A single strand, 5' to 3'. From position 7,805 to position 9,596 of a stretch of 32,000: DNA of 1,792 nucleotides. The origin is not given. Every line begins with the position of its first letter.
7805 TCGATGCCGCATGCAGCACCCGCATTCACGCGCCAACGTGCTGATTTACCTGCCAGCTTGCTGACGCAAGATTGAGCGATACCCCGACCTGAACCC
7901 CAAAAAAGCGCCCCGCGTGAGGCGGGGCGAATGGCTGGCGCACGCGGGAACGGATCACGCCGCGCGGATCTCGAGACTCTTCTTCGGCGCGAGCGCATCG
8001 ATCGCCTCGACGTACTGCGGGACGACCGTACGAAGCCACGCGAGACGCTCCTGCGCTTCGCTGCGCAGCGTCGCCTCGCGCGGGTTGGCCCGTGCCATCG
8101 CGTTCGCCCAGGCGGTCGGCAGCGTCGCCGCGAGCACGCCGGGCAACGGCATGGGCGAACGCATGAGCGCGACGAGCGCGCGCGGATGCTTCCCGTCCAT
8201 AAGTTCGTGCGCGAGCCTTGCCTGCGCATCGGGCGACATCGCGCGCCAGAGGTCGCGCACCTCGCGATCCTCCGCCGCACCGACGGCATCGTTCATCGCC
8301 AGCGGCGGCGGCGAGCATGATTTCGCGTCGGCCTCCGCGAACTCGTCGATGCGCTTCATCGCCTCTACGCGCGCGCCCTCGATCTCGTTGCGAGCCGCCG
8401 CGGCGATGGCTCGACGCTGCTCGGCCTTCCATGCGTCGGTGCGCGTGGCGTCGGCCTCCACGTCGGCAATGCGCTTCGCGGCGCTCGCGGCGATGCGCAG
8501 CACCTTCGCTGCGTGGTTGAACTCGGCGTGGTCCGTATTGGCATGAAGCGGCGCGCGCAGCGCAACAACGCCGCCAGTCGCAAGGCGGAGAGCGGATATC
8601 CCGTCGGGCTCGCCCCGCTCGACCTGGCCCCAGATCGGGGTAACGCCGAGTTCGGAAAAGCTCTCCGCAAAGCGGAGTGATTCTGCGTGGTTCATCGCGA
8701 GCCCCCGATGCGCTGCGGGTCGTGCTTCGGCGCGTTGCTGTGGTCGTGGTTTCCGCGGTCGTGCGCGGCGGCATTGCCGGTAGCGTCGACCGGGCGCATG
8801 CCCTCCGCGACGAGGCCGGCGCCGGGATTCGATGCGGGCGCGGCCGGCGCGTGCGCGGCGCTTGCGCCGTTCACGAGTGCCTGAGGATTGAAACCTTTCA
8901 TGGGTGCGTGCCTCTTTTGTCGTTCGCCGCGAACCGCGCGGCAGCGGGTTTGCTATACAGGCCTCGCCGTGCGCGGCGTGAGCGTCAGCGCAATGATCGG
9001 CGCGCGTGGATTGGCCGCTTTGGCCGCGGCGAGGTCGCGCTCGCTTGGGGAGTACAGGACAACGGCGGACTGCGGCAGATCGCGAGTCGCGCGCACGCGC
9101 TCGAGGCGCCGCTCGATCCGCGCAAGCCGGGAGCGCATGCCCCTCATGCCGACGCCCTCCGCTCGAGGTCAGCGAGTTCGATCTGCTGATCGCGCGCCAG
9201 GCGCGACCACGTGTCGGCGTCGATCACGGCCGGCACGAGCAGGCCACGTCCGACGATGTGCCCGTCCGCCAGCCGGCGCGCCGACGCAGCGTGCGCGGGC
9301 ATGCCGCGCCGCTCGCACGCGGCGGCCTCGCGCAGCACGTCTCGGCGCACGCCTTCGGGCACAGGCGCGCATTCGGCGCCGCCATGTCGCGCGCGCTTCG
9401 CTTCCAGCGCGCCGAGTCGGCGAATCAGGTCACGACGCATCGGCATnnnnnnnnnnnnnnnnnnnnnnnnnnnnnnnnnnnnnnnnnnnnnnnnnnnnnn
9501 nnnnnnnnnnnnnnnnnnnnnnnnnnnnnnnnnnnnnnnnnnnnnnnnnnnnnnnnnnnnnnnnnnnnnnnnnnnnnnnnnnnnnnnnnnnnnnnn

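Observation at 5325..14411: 9.1-kb island inserted in the 3' end of tRNA-Leu(UAA), bounded by a 14-bp direct repeat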

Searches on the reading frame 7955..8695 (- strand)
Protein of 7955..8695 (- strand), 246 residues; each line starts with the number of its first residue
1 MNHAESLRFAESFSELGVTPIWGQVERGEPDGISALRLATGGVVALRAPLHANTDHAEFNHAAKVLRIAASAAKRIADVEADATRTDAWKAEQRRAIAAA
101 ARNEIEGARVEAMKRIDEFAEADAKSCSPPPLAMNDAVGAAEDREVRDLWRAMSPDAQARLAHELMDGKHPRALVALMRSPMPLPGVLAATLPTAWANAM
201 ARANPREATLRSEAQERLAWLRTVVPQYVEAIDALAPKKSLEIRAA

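Call 8: search_protein_families(library=pfam, proteins=[window:7955-8695:-], max_evalue=0.01)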
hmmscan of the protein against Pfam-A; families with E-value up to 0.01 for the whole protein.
window:7955-8695:- (246 aa): 0 families

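Call 24: search_protein_families(library=phrogs, proteins=[window:7955-8695:-], max_evalue=0.01)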
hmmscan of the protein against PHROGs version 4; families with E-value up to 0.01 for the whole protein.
window:7955-8695:- (246 aa): 0 families

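Call 44: search_protein_families(library=padloc, proteins=[window:7955-8695:-], max_evalue=0.01)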
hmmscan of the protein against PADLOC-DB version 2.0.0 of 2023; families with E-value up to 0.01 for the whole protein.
window:7955-8695:- (246 aa): 0 families

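Call 45: search_protein_families(library=ncbifam, proteins=[window:7955-8695:-], max_evalue=0.01)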
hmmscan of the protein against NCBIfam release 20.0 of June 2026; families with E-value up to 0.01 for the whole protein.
window:7955-8695:- (246 aa): 0 families

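Call 63: find_homologous_proteins(query=window:7955-8695:-, max_evalue=0.00001)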
Query window:7955-8695:- (246 aa): 2 proteins with E <= 0.00001 among 8000 candidates.
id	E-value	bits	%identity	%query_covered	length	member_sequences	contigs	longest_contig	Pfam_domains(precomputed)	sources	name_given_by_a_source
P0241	1.9e-150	517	100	100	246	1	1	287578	-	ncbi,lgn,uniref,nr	ncbi:hypothetical protein [Dokdonella fugitiva]|uniref:Uncharacterized protein n=1 Tax=Dokdonella fu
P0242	9.0e-57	210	50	92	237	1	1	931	-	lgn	-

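Call 71: predict_structure(protein=window:7955-8695:-)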
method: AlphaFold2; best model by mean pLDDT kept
length: 246 residues; sequences in the alignment: 1
mean_pLDDT: 59.2   pTM: 0.40
mean pLDDT of the five models: 59.2, 56.8, 53.1, 49.8, 48.6
residues with pLDDT >= 90: 0; 70-90: 63; 50-70: 112; < 50: 71
segments of 3 or more residues with pLDDT < 50: 5-56, 127-136, 240-246
pLDDT, mean of each block of 10 residues (from residue 1): 45 39 37 42 40 48 64 70 69 77 75 71 52 47 73 81 71 69 62 63 61 63 61 55 38
secondary structure, 60 per line:
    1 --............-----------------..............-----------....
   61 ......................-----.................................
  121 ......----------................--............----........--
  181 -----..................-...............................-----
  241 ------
elements in order: H3-14 H32-45 H57-82 H88-126 H137-152 H155-166 H171-178 H186-203 H205-235

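Call 72: search_protein_representatives(protein=window:7955-8695:-)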
Query: 246 residues. Proteins with E-value up to 0.001 (for the whole library): 167; up to 1e-10: 36; up to 1e-30: 5. The best 150 are listed.
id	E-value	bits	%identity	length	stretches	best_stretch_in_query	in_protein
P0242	2.9e-57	210.2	49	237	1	1-229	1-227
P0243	4.1e-42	160.7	45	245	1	28-238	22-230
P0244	3.5e-35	138.0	39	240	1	23-239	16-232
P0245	4.3e-33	131.2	99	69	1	178-246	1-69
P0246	7.2e-32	127.2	39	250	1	9-240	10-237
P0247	1.5e-30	122.8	38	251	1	10-232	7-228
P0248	2.6e-30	122.1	43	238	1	8-229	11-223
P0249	3.6e-29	118.4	41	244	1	23-235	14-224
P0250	6.5e-29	117.5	40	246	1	29-233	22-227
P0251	5.0e-27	111.3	38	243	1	32-232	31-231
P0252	5.7e-27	111.1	36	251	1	22-242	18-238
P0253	7.8e-24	100.9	36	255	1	9-232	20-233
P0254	1.3e-23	100.1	38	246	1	17-235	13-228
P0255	3.7e-23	98.7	33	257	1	20-228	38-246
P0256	2.2e-21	92.9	37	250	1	30-228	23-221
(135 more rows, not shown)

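Call 75: search_solved_structures(query=A5, max_evalue=10)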
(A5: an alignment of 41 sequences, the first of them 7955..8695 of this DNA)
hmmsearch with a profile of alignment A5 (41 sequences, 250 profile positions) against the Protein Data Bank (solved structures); distinct sequences matched with E-value up to 10: 6.
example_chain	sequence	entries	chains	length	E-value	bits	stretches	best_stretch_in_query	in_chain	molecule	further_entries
8gpv_A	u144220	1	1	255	0.19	14.2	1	134-169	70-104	Magnesium transporter MgtE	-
3zjc_A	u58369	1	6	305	0.35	13.3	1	69-113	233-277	GTPASE IMAP FAMILY MEMBER 7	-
1j8b_A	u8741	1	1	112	0.58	12.6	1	58-108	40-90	YbaB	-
7m1s_A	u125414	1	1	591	1.6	11.1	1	75-125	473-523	Guanylate-binding protein 2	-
7e58_A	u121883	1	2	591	1.6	11.1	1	75-125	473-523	Guanylate-binding protein 2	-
8jp4_A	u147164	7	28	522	1.8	11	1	92-152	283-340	Protein ERGIC-53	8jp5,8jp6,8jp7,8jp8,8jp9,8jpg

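Call 76: search_protein_families(library=phrogs, alignment_id=A5, max_evalue=0.001)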
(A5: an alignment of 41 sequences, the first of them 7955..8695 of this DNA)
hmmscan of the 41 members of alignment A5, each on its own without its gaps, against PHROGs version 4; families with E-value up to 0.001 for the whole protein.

A. member 1, window:7955-8695:- (246 aa): 0 families

B. families by the number of members that match (of 41 scanned): 0 families

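Call 78: predict_structure(alignment_id=A5)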
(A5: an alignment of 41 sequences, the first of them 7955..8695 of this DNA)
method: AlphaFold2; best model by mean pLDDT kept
length: 246 residues; sequences in the alignment: 41
mean_pLDDT: 94.0   pTM: 0.85
mean pLDDT of the five models: 94.0, 93.7, 93.5, 93.5, 93.2
residues with pLDDT >= 90: 219; 70-90: 18; 50-70: 9; < 50: 0
segments of 3 or more residues with pLDDT < 50: none
pLDDT, mean of each block of 10 residues (from residue 1): 91 98 79 94 94 95 97 98 97 96 96 97 95 98 97 96 98 98 93 96 97 97 95 87 59
secondary structure, 60 per line:
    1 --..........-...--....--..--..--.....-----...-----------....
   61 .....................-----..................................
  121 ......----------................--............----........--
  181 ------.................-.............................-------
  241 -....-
elements in order: H3-12 E19-22 E33-37 E43-45 H57-81 H87-126 H137-152 H155-166 H171-178 H187-203 H205-233 H242-245

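Call 83: fold_search(model_id=the predicted structure, library=viral)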
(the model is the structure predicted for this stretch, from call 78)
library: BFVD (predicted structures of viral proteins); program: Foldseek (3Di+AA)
matches with E <= 10: 150; with E <= 0.001: 0
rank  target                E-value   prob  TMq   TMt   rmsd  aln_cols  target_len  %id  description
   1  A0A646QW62            3.2e-01  0.12  0.15  0.16  27.9       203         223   14  Internal virion protein [Roseobacter phage CRP-4]
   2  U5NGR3                6.0e-01  0.11  0.16  0.16  17.1       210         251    9  (no name in the UniProt tables at hand)
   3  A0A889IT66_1          1.0e+00  0.08  0.16  0.06  26.9       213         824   16  (no name in the UniProt tables at hand)
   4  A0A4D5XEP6            1.0e+00  0.07  0.17  0.18  18.0       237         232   11  Uncharacterized protein [Mimivirus LCMiAC02]
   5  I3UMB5                1.0e+00  0.04  0.16  0.10  34.8       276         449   12  Rad50/SbcC-type AAA domain-containing protein [Colwellia phage 9A]
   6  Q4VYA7                1.1e+00  0.08  0.19  0.18  25.2       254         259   16  (no name in the UniProt tables at hand)
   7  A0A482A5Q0            1.1e+00  0.15  0.22  0.21  13.9       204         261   13  NS3 [Japanaut virus]
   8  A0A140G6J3            1.3e+00  0.07  0.16  0.19  29.1       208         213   15  Uncharacterized protein [Arthrobacter phage Kitkat]
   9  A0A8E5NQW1            1.7e+00  0.11  0.17  0.28  26.9       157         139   10  (no name in the UniProt tables at hand)
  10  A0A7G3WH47            1.7e+00  0.03  0.12  0.09  47.1       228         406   13  Uncharacterized protein [Arthronema virus TR020]
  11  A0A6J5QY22            1.7e+00  0.02  0.10  0.06  54.4       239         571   16  DNA transfer protein [uncultured Caudovirales phage]
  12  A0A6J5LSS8            1.8e+00  0.04  0.14  0.14  35.2       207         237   12  Internal virion protein [uncultured Caudovirales phage]
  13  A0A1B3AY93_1          1.9e+00  0.03  0.14  0.04  34.1       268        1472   15  Tape measure protein [Gordonia phage Bantam]
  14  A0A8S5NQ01            2.0e+00  0.11  0.19  0.26  16.6       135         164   12  Uncharacterized protein [Myoviridae sp. ctj3P51]
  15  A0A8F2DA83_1          2.0e+00  0.04  0.15  0.06  30.1       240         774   14  Tape measure protein [Gordonia phage VanLee]
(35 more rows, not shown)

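Call 84: fold_search(model_id=the predicted structure, library=pdb)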
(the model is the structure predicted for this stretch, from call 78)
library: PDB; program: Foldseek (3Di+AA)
matches with E <= 10: 153; with E <= 0.001: 0
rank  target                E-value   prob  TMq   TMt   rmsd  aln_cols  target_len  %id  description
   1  2wcd_A                1.4e-01  0.51  0.23  0.21  19.0       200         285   13  Crystal structure of the assembled cytolysin A pore (released 2009-05-05)
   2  6mrt_A                3.9e-01  0.28  0.23  0.20  19.7       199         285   14  12-meric ClyA pore complex (released 2019-05-15)
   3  8oyv_B                6.9e-01  0.09  0.17  0.22  23.2       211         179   13  De novo designed Claudin fold CLF_4 (released 2023-10-18)
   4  4tql_B                9.9e-01  0.13  0.19  0.20  18.8       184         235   14  Computationally designed three helix bundle (released 2014-10-15)
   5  7sqc_1H               1.0e+00  0.08  0.14  0.18  30.9       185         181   15  Ciliary C1 central pair apparatus isolated from Chlamydomonas reinhardtii (released 2022-04-13)
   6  2ap3                  1.2e+00  0.08  0.16  0.19  25.8       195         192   11  1.6 A Crystal Structure of a Conserved Protein of Unknown Function from Staphylococcus aureus (released 2005-09-27)
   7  8to0_AG               1.2e+00  0.06  0.13  0.15  21.4       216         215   12  48-nm repeating structure of doublets from mouse sperm flagella (released 2023-11-01)
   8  6r1j_D                1.3e+00  0.11  0.19  0.19  19.4       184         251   14  Structure of the soluble AhlC triple head mutant of the tripartite alpha-pore forming toxin, AHL, from Aeromonas hydro (released 2019-07-10)
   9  7ung_A0               1.4e+00  0.07  0.16  0.17  20.4       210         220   14  48-nm repeat of the human respiratory doublet microtubule (released 2022-10-05)
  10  8gl3                  1.5e+00  0.12  0.20  0.25  22.6       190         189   14  De novo design of monomeric helical bundles for pH-controlled membrane lysis (released 2023-09-06)
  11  4ke2_A                1.5e+00  0.09  0.17  0.20  22.8       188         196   23  Crystal structure of the hyperactive Type I antifreeze from winter flounder (released 2014-02-26)
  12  1knu_B                1.5e+00  0.04  0.15  0.14  23.2       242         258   13  LIGAND BINDING DOMAIN OF THE HUMAN PEROXISOME PROLIFERATOR ACTIVATED RECEPTOR GAMMA IN COMPLEX WITH A SYNTHETIC AGONIS (released 2002-12-19)
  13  4tql_A                1.7e+00  0.28  0.31  0.33  14.1       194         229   12  Computationally designed three helix bundle (released 2014-10-15)
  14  7sqc_1F               1.8e+00  0.05  0.14  0.15  35.1       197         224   14  Ciliary C1 central pair apparatus isolated from Chlamydomonas reinhardtii (released 2022-04-13)
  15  6h2f_G                1.9e+00  0.07  0.18  0.14  20.7       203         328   11  Structure of the pre-pore AhlB of the tripartite alpha-pore forming toxin, AHL, from Aeromonas hydrophila. (released 2019-07-10)
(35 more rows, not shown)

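Call 101: find_related_loci(query=window:7955-8695:-, collection=viral_contigs, flank=10000)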
Query window:7955-8695:- (246 aa) in viral_contigs; peptide patterns used: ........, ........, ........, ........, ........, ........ (x = any residue, [..] = any of these).
6 stretches matched a pattern, but none encodes a relative of the query by tblastn (E <= 1e-3).

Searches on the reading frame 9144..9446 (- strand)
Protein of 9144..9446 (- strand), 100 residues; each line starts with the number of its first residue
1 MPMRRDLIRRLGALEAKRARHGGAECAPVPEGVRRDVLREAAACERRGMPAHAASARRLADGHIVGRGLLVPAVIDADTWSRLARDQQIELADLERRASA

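Call 8: search_protein_families(library=pfam, proteins=[window:9144-9446:-], max_evalue=0.01)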
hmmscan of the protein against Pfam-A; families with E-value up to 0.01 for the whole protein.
window:9144-9446:- (100 aa): 0 families

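Call 24: search_protein_families(library=phrogs, proteins=[window:9144-9440:-], max_evalue=0.01)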
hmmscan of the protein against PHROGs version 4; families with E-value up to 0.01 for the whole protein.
window:9144-9440:- (98 aa): 0 families

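Call 44: search_protein_families(library=padloc, proteins=[window:9144-9440:-], max_evalue=0.01)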
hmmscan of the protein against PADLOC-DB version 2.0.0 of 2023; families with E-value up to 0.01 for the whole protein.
window:9144-9440:- (98 aa): 0 families
